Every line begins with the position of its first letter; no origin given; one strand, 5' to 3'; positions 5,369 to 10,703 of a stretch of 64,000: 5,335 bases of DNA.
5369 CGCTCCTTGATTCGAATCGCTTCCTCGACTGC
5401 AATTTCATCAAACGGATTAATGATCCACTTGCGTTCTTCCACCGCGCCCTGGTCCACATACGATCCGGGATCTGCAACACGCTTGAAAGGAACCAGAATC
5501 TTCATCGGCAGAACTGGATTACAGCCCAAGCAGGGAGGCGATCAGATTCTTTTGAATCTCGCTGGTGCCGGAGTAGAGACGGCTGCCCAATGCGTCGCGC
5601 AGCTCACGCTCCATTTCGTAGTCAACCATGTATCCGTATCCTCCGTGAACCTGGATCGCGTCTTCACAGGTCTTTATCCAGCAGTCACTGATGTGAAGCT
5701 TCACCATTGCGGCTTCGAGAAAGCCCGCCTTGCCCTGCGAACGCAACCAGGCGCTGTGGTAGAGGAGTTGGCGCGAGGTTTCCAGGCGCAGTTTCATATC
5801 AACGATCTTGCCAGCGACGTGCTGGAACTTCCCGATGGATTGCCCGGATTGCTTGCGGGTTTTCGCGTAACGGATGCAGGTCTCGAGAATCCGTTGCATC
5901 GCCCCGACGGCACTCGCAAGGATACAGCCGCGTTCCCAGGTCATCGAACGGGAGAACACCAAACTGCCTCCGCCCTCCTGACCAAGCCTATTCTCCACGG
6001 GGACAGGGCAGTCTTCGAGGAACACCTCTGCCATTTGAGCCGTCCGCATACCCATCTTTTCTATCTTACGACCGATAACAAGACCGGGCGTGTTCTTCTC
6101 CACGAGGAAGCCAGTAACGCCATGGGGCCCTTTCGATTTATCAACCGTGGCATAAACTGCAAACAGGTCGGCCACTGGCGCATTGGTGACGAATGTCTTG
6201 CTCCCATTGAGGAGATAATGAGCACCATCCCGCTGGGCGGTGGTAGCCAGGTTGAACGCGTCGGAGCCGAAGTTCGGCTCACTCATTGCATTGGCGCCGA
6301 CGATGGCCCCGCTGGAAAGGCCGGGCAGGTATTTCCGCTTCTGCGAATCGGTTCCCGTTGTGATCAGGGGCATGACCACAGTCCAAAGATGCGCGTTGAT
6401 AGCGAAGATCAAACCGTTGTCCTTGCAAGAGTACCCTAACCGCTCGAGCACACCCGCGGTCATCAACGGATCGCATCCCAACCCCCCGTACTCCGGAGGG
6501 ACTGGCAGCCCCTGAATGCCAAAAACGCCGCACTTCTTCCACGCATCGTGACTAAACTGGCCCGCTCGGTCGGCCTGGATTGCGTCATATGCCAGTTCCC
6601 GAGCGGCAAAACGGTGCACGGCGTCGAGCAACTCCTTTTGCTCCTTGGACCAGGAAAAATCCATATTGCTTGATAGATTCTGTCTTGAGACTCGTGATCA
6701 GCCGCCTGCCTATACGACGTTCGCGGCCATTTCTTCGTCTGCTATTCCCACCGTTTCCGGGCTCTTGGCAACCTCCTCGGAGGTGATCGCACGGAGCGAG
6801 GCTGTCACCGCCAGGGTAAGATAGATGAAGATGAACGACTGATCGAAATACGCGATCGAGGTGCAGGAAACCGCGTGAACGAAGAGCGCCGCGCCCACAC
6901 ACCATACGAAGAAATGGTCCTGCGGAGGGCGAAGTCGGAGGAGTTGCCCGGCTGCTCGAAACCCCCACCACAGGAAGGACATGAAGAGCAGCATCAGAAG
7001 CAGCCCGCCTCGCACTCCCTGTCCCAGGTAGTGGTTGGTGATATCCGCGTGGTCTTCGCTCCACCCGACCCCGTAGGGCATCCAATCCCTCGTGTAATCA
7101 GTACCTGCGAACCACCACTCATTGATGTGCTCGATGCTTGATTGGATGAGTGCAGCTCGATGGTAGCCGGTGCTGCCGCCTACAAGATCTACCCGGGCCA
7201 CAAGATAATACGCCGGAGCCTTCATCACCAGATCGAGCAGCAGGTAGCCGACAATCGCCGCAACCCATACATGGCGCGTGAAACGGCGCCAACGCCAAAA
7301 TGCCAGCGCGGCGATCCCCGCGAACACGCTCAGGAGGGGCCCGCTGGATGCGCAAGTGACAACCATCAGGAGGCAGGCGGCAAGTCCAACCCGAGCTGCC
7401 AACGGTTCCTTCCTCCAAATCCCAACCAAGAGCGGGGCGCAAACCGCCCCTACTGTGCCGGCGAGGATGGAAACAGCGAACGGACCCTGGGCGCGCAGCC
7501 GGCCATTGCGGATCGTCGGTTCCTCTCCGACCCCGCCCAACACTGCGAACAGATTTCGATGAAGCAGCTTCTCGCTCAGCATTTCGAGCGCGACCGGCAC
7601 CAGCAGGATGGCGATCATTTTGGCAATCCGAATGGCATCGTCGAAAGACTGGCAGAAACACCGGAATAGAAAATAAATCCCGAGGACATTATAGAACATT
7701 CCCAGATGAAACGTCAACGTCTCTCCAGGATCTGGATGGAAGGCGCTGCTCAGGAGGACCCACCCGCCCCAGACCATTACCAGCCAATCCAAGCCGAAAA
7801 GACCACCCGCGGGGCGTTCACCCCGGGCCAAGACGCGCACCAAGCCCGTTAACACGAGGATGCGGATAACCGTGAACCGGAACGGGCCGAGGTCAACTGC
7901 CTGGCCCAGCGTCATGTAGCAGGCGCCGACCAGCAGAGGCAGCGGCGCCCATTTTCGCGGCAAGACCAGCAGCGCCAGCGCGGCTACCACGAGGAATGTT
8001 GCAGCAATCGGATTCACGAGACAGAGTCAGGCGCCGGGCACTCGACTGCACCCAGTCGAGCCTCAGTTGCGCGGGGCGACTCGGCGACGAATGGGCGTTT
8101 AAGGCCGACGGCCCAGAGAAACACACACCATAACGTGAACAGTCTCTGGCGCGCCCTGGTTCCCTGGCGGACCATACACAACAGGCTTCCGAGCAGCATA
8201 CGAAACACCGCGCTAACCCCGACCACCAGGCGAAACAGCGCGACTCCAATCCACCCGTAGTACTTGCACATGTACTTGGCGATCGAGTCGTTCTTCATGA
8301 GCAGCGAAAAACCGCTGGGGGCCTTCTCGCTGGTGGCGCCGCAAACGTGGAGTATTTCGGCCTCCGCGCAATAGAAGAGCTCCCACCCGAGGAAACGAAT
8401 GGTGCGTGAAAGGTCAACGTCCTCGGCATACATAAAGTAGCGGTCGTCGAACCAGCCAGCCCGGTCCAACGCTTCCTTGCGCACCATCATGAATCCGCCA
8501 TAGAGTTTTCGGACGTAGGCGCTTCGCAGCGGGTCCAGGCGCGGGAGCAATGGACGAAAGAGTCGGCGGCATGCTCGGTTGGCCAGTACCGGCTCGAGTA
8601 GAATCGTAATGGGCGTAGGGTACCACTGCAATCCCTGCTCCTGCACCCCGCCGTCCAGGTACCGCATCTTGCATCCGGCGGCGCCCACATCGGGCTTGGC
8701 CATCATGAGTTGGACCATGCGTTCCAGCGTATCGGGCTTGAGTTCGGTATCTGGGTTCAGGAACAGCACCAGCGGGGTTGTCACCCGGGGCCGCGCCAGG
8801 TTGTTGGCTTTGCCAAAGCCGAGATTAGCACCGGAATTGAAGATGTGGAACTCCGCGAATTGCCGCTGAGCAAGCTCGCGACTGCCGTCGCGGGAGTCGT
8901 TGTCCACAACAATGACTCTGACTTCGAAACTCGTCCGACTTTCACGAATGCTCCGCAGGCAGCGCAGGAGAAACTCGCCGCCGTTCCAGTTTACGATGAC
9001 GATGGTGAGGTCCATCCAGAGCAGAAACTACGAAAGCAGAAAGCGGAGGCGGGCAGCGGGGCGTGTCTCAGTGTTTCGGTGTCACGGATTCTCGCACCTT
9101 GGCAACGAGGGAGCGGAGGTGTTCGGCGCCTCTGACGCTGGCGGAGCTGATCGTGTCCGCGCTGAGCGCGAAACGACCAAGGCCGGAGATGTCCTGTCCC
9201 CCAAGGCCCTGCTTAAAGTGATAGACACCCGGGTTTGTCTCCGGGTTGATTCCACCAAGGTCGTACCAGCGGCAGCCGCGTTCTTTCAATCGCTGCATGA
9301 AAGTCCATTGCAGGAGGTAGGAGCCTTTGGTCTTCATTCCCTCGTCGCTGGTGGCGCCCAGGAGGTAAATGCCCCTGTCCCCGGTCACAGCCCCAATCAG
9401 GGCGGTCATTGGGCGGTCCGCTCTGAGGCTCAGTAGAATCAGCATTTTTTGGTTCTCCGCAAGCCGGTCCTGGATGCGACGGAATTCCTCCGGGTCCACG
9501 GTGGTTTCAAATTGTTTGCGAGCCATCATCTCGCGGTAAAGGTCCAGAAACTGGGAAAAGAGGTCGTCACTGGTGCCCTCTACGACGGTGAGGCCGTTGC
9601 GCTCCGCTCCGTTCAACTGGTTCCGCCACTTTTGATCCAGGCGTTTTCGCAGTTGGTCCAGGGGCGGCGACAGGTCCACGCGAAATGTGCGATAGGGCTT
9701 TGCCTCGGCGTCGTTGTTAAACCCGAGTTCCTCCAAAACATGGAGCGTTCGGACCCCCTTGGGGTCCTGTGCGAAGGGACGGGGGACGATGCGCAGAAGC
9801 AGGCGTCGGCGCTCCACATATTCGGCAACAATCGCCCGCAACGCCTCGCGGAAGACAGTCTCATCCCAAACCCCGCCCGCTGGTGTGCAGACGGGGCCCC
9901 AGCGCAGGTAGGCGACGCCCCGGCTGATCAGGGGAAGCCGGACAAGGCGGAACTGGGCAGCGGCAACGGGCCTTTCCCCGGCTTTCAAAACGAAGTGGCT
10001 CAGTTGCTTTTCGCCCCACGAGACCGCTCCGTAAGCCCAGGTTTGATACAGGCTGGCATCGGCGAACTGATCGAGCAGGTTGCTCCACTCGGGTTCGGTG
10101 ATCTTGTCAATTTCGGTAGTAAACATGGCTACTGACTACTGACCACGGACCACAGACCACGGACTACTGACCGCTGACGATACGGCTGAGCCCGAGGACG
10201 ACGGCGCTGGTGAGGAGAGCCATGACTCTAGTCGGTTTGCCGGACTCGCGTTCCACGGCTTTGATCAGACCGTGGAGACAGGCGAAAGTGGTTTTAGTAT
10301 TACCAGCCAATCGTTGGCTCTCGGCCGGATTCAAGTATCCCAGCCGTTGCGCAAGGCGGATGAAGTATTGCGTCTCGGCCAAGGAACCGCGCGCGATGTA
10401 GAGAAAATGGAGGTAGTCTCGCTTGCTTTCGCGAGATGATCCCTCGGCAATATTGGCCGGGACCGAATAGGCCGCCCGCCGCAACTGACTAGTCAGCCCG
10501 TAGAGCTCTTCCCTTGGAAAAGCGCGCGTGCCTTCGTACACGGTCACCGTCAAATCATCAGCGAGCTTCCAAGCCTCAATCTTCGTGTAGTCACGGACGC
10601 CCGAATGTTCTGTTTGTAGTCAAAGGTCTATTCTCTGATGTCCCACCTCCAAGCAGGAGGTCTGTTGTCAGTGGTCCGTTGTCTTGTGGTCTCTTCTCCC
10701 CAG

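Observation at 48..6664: Adenylation enzyme + ACAD + dedicated EtfAB + membrane Fe-S ETF-oxidase module at the distal end of an exopolysaccharide operon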

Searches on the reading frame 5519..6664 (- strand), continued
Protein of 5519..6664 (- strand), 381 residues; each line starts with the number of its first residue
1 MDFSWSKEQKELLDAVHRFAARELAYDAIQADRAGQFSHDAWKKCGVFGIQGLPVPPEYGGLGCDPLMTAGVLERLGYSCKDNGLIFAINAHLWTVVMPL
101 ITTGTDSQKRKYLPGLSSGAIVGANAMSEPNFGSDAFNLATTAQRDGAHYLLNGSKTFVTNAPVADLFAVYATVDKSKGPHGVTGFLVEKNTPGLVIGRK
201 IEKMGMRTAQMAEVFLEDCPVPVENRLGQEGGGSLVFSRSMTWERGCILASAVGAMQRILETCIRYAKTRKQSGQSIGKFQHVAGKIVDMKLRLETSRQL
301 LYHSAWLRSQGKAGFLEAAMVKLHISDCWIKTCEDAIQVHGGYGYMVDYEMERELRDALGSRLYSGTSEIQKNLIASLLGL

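Call 85: predict_structure(alignment_id=A3)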
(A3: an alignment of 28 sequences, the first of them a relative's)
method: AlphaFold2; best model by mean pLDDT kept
length: 898 residues; sequences in the alignment: 28
mean_pLDDT: 83.0   pTM: 0.77
mean pLDDT of the five models: 83.0, 81.0, 79.5, 78.6, 77.9
residues with pLDDT >= 90: 393; 70-90: 378; 50-70: 70; < 50: 57
segments of 3 or more residues with pLDDT < 50: 1-23, 488-494, 550-556, 584-587, 883-898
pLDDT, mean of each block of 10 residues (from residue 1): 29 34 61 88 94 87 93 91 93 89 74 88 92 90 89 72 74 86 86 90 79 81 86 92 93 84 87 90 90 93 83 87 85 91 92 93 86 73 88 91 70 79 92 91 86 93 95 90 62 55 84 88 76 80 62 49 59 76 52 86 81 77 90 94 90 93 91 86 92 94 97 92 90 85 90 80 92 97 97 90 85 96 93 88 89 96 90 85 42 31
secondary structure, 60 per line:
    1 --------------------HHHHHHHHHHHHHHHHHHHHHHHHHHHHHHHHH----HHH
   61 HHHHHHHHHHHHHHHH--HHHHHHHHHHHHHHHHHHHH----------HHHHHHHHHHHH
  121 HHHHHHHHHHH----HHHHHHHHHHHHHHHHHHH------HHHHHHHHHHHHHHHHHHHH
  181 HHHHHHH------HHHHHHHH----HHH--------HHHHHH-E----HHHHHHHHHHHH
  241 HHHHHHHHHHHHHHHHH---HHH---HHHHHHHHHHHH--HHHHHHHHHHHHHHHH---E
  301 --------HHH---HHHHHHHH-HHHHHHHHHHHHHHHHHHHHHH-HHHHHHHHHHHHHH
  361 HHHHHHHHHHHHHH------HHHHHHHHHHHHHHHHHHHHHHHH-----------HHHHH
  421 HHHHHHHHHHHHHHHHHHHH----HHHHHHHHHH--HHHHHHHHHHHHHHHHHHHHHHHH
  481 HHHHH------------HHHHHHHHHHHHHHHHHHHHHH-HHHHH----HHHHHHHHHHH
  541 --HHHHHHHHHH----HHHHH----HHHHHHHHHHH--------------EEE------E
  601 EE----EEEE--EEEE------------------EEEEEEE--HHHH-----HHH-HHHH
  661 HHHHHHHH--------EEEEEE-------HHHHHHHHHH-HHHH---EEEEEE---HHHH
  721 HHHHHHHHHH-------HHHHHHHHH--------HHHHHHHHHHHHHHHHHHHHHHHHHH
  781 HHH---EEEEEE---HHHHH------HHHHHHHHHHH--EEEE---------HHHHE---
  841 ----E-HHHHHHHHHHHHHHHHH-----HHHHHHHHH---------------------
elements in order (helices of 4 or more, strands of 3 or more residues): H21-53 H58-76 H79-98 H109-131 H136-154 H161-187 H194-201 H217-222 H229-257 H267-278 H281-296 H315-322 H324-345 H347-374 H381-404 H416-440 H445-454 H457-485 H498-519 H521-525 H530-540 H543-552 H557-561 H566-576 E591-593 E600-602 E607-610 E613-616 E635-641 H644-647 H657-668 E677-682 H690-699 H701-704 E708-713 H717-730 H738-746 H755-783 E787-792 H796-800 H807-817 E820-823 H833-836 H847-863 H869-877

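Call 87: fold_search(model_id=the predicted structure, library=pdb)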
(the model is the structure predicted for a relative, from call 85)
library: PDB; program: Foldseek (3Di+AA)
matches with E <= 10: 857; with E <= 0.001: 25
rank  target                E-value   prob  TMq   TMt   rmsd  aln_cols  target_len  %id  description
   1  8jem_A                3.2e-07  1.00  0.32  0.64   6.6       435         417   14  DltB tetramer in complex with inhibitor m-AMSA (released 2024-05-15)
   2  6bug_C                6.4e-07  1.00  0.31  0.62   6.3       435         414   14  Crystal structure of a membrane protein, crystal form I (released 2018-10-10)
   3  8jem_B                7.8e-07  1.00  0.32  0.62   6.0       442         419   14  DltB tetramer in complex with inhibitor m-AMSA (released 2024-05-15)
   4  7q6z_A                1.2e-06  1.00  0.32  0.55  12.3       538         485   15  Structure of Hedgehog acyltransferase (HHAT) in complex with megabody 177 bound to IMP-1575 (released 2022-01-26)
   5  7mhy_A                1.9e-06  1.00  0.31  0.52   6.9       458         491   16  Human Hedgehog acyltransferase (HHAT) in complex with palmitoyl-CoA and two Fab antibody fragments (released 2021-06-16)
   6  7urf_A                4.6e-06  1.00  0.31  0.53   7.0       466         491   16  Human HHAT H379C in complex with SHH N-terminal peptide (released 2022-07-20)
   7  7q1u_A                6.6e-06  1.00  0.31  0.52  12.3       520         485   14  Structure of Hedgehog acyltransferase (HHAT) in complex with megabody 177 bound to non-hydrolysable palmitoyl-CoA (Com (released 2022-06-08)
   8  8ik1_A                1.2e-05  1.00  0.19  0.74   5.8       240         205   14  EstL5 in complex of PMSF (released 2023-03-29)
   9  7e16_A                1.1e-04  1.00  0.19  0.73   6.0       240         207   14  crystal structure of GDSL esterase from Geobacillus thermodenitrificans (released 2021-04-14)
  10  9oo6                  1.5e-04  1.00  0.29  0.54  11.7       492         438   12  Human PORCN bound to inhibitor C59 (released 2025-12-10)
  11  9oo7                  1.5e-04  1.00  0.29  0.54  11.5       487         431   12  Human PORCN bound to inhibitor ETC159 (released 2025-12-10)
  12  8ik1_B                1.9e-04  1.00  0.17  0.65   6.3       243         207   14  EstL5 in complex of PMSF (released 2023-03-29)
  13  6hfz_B                2.3e-04  1.00  0.16  0.36   7.4       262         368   12  Crystal structure of a two-domain esterase (CEX) active on acetylated mannans (released 2019-09-11)
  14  5jd3_G                2.3e-04  1.00  0.17  0.59   7.8       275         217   15  Crystal structure of LAE5, an alpha/beta hydrolase enzyme from the metagenome of Lake Arreo, Spain (released 2016-05-04)
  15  9oo8                  2.4e-04  1.00  0.29  0.56  11.4       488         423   13  Apo Human PORCN (released 2025-12-10)
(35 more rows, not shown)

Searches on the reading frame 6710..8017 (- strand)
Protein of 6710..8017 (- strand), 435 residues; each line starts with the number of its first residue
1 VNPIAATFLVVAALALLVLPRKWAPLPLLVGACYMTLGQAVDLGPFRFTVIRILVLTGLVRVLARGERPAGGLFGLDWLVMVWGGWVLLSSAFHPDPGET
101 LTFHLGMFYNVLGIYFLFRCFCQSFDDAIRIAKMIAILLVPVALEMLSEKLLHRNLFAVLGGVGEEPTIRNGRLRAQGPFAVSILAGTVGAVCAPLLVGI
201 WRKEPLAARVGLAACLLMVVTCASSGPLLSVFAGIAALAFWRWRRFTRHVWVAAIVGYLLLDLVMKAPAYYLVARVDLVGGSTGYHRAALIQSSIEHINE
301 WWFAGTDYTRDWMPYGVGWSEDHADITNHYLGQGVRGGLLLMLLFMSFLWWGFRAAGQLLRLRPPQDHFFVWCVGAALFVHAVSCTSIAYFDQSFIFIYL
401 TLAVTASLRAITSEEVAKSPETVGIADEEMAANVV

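Call 3: search_protein_families(library=pfam, proteins=[window:6710-8017:-])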
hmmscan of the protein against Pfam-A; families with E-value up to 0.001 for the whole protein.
window:6710-8017:- (435 aa): 1 family
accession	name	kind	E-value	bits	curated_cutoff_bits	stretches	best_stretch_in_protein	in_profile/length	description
PF04932.20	Wzy_C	-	6.8e-05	23.1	31.7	1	212-346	3-149/149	O-Antigen ligase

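Call 4: search_protein_families(library=ncbifam, proteins=[window:6710-8017:-])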
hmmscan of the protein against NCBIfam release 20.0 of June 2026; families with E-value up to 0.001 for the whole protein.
window:6710-8017:- (435 aa): 0 families

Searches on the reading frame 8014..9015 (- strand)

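Call 3: search_protein_families(library=pfam, proteins=[window:8014-9015:-])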
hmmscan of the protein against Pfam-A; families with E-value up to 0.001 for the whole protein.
window:8014-9015:- (333 aa): 5 families
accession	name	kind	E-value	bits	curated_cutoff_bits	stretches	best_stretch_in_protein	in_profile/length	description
PF00535.33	Glycos_transf_2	-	3.6e-22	79.5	23.3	1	4-183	1-164/168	Glycosyl transferase family 2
PF13641.12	Glyco_tranf_2_3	-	3.7e-16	60.3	27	1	3-230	3-218/230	Glycosyltransferase like family 2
PF13632.12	Glyco_trans_2_3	-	3.6e-08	33.9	27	1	172-301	73-189/198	Glycosyl transferase family group 2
PF13506.12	Glyco_transf_21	-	2.9e-05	24.1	21.7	1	69-215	18-146/174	Glycosyl transferase family 21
PF10111.15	Glyco_tranf_2_2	-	0.00074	19.5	27.3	0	28-106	23-108/276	Glycosyltransferase like family 2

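Call 4: search_protein_families(library=ncbifam, proteins=[window:8014-9015:-])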
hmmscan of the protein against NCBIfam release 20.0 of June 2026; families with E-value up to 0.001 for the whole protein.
window:8014-9015:- (333 aa): 14 families
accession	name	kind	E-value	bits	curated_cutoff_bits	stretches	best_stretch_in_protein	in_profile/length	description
NF041875.1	EPS_EpsD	equivalog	1.3e-10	41.3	370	1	3-227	1-210/325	exopolysaccharide biosynthesis glycosyltransferase EpsD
TIGR03965.1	mycofact_glyco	equivalog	2.4e-10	39.9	280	1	2-116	75-190/467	mycofactocin biosynthesis glycosyltransferase MftF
TIGR04283.1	glyco_like_mftF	equivalog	4.3e-10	39.6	182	1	3-212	1-174/221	TIGR04283 family arsenosugar biosynthesis glycosyltransferase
TIGR01556.1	rhamnosyltran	subfamily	1.5e-09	37.5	200.55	1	176-244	153-221/281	rhamnosyltransferase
NF038302.1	EPS_HpsE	equivalog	2.5e-09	36.5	300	1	1-117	1-124/307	hormogonium polysaccharide biosynthesis glycosyltransferase HpsE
NF007482.0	PRK10073.1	equivalog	1.9e-07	30.4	423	1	3-120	8-125/334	glycosyltransferase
TIGR04440.1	glyco_TIGR04440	domain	4.1e-07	30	70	1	3-120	2-122/215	TIGR00180 family glycosyltransferase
TIGR03937.1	PgaC_IcaA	equivalog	6.1e-07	28.7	422.3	0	3-114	47-160/407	poly-beta-1,6-N-acetyl-D-glucosamine synthase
TIGR04242.1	nodulat_NodC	equivalog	7.3e-07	28.5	550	1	12-117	60-168/395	chitooligosaccharide synthase NodC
NF038299.1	EPS_HpsN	equivalog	1.8e-06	27.1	425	1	4-227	4-224/317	hormogonium polysaccharide biosynthesis glycosyltransferase HpsN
TIGR03111.1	glyc2_xrt_Gpos1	hypoth_equivalog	2.4e-06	26.6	363.95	1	2-112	50-164/439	TIGR03111 family XrtG-associated glycosyltransferase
NF047683.1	TeichurnBiosyTuaG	equivalog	1.7e-05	24.6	400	1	3-107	8-114/252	teichuronic acid biosynthesis protein TuaG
NF050113.1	gal_furan_GlfT1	equivalog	2.8e-05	23.6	330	0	6-66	4-63/290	galactofuranosyltransferase GlfT1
TIGR03469.1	HpnB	hypoth_equivalog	0.00081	18.5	379.25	0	4-52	47-95/386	hopene-associated glycosyltransferase HpnB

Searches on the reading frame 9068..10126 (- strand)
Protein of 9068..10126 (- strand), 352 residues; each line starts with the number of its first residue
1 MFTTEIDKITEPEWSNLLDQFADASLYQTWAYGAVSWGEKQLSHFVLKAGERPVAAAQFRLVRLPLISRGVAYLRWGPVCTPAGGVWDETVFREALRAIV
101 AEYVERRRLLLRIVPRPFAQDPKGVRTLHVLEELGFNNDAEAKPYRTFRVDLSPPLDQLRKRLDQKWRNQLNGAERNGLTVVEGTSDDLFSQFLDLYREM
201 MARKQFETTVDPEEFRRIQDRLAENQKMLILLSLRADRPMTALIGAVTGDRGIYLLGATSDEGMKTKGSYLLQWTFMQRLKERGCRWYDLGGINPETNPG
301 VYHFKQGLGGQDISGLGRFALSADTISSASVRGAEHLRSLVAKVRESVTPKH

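Call 3: search_protein_families(library=pfam, proteins=[window:9068-10126:-])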
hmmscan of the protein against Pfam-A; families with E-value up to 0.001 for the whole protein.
window:9068-10126:- (352 aa): 2 families
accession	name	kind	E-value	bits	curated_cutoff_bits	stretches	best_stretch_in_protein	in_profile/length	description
PF02388.22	FemAB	-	1e-19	71.1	24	2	236-324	304-394/406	FemAB family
PF13480.13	Acetyltransf_6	-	7.6e-14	52.5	22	1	166-305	2-142/143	Acetyltransferase (GNAT) domain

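Call 4: search_protein_families(library=ncbifam, proteins=[window:9068-10126:-])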
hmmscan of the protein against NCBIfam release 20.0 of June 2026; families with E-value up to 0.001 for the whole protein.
window:9068-10126:- (352 aa): 3 families
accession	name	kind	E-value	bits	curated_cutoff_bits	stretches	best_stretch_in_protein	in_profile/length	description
TIGR03019.1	pepcterm_femAB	equivalog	2.4e-12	46.5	260.35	1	143-310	116-276/330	FemAB family XrtA/PEP-CTERM system-associated protein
NF047883.1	UAcmpLyAlTFemX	equivalog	5.9e-12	45.5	500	1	165-306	169-309/337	UDP-N-acetylmuramoylpentapeptide-lysine N(6)-alanyltransferase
TIGR04421.1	FemAB_IMCC1989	hypoth_equivalog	0.00064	19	250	0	148-291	165-305/345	FemAB family protein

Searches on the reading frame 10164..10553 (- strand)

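Call 10: search_protein_families(library=pfam, proteins=[window:10164-10553:-])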
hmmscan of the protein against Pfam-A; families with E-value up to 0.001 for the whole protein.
window:10164-10553:- (129 aa): 1 family
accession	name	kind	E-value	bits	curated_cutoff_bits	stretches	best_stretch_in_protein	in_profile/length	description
PF05635.17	23S_rRNA_IVP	-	4.4e-31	107.7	33.8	1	2-91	13-102/106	23S rRNA-intervening sequence protein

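Call 11: search_protein_families(library=ncbifam, proteins=[window:10164-10553:-], max_evalue=0.00001)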
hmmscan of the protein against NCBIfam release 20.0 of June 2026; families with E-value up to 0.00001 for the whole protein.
window:10164-10553:- (129 aa): 3 families
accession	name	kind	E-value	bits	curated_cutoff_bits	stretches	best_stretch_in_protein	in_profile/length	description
TIGR02436.1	TIGR02436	subfamily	6.2e-32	110.1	24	1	2-100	9-108/109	four helix bundle protein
NF008911.0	PRK12275.1-2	subfamily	1.7e-29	102.7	137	1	2-101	17-116/118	hypothetical protein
NF008912.0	PRK12275.1-6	subfamily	1.4e-21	76.7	124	1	15-103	26-114/117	hypothetical protein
